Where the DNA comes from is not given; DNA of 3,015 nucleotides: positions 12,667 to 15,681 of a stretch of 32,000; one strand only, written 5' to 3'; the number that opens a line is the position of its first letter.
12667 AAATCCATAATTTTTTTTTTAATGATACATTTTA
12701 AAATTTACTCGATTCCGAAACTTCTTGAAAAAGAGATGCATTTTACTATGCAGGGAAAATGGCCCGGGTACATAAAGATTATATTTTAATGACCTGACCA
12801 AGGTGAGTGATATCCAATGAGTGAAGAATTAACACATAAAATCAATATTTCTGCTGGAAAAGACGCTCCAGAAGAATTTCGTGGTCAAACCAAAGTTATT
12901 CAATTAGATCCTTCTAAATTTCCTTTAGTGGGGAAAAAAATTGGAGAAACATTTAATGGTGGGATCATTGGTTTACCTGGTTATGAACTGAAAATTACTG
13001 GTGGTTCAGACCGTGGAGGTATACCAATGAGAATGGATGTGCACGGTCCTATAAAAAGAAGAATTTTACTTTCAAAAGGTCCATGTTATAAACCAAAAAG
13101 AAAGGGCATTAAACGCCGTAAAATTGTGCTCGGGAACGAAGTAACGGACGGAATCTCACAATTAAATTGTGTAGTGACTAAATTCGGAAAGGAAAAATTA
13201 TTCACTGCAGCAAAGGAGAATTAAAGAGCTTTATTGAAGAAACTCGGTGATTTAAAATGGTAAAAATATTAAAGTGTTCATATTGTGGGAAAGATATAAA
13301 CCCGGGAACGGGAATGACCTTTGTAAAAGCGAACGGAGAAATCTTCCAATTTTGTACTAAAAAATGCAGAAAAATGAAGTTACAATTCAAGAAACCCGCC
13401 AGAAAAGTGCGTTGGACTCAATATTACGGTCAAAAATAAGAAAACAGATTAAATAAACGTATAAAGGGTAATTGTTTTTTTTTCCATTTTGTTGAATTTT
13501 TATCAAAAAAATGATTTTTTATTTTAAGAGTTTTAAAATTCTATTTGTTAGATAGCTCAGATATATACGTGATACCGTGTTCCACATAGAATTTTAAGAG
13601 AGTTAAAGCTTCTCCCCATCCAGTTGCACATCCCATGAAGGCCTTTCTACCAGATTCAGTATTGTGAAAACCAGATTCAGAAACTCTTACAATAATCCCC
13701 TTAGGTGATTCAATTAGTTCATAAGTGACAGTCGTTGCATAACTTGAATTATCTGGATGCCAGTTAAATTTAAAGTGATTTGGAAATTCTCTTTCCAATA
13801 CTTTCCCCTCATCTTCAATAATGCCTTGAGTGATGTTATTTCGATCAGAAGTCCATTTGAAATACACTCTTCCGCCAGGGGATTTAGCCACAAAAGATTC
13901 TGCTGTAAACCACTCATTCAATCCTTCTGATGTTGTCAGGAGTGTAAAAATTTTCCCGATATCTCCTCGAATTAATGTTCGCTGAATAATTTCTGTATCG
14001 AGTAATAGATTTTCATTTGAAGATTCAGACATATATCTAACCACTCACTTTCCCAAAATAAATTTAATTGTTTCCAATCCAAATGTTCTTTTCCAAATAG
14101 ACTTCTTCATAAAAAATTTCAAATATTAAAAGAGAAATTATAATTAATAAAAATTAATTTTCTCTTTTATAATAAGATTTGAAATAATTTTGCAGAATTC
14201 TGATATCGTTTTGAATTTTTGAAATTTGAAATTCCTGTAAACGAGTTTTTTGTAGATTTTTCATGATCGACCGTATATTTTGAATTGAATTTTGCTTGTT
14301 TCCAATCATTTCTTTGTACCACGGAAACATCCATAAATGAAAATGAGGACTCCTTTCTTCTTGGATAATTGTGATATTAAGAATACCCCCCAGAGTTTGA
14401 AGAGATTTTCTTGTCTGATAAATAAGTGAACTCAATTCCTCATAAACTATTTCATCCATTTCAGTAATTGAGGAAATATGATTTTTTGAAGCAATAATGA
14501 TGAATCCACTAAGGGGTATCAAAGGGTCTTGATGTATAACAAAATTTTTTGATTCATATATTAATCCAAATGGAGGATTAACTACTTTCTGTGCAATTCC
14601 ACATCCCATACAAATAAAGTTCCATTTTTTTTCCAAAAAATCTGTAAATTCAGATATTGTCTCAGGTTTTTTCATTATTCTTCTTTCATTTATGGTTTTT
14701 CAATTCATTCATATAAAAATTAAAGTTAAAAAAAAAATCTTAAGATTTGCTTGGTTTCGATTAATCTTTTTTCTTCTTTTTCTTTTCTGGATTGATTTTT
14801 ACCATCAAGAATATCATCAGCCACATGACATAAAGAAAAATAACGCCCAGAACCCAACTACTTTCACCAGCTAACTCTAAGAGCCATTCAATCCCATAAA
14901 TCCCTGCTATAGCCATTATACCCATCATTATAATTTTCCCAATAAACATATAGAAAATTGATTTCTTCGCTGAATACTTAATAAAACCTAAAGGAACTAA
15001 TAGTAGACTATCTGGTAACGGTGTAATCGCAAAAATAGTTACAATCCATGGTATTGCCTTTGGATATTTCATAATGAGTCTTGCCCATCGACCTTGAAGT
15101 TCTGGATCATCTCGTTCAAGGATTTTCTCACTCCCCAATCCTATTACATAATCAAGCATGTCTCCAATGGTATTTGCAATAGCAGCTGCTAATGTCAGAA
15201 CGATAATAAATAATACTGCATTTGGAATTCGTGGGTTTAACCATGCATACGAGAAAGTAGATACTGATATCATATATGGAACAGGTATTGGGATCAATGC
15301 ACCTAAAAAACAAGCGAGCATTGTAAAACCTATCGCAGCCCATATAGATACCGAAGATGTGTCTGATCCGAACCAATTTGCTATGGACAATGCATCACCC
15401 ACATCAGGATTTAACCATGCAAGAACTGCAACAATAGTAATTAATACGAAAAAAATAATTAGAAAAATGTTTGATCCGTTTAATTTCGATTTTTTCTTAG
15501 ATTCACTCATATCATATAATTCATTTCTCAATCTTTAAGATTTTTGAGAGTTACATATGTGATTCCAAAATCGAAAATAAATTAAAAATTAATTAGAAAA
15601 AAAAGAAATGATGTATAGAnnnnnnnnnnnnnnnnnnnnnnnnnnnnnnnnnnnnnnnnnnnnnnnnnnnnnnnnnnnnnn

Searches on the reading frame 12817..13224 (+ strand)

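Call 81: search_protein_families(library=pfam, proteins=[window:12817-13224:+], max_evalue=0.001)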
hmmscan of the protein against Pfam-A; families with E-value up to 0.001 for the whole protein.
window:12817-13224:+ (135 aa): 1 family
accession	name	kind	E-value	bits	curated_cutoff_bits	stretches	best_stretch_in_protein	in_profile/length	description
PF01092.24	Ribosomal_S6e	-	1.4e-32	112.6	26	1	22-128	10-120/125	Ribosomal protein S6e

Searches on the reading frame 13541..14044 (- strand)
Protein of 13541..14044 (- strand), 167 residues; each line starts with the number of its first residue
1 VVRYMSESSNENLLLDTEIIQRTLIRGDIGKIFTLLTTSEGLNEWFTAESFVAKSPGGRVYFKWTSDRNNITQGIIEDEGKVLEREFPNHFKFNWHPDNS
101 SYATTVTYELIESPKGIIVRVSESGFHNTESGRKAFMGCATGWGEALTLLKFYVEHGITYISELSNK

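Call 81: search_protein_families(library=pfam, proteins=[window:13541-14044:-], max_evalue=0.001)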
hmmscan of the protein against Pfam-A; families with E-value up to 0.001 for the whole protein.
window:13541-14044:- (167 aa): 1 family
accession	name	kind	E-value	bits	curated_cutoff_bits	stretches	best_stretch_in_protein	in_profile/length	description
PF08327.17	AHSA1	-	4.7e-13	49.9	22.1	1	31-155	6-125/125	Activator of Hsp90 ATPase homolog 1-like protein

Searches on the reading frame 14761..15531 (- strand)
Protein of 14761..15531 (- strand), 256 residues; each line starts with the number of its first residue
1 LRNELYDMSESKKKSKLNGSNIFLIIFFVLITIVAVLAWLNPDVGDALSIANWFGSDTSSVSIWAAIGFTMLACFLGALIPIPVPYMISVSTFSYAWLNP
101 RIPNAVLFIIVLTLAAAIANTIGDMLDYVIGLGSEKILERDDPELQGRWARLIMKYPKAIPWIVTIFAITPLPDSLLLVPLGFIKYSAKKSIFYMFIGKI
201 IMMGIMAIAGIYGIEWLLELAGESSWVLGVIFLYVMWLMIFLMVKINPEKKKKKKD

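Call 81: search_protein_families(library=pfam, proteins=[window:14761-15531:-], max_evalue=0.001)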
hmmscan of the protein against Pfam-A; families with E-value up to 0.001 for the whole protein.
window:14761-15531:- (256 aa): 1 family
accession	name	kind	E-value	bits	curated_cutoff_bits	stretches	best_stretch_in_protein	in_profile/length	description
PF09335.16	VTT_dom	-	7.4e-08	33.3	33.9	1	106-210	12-121/123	VTT domain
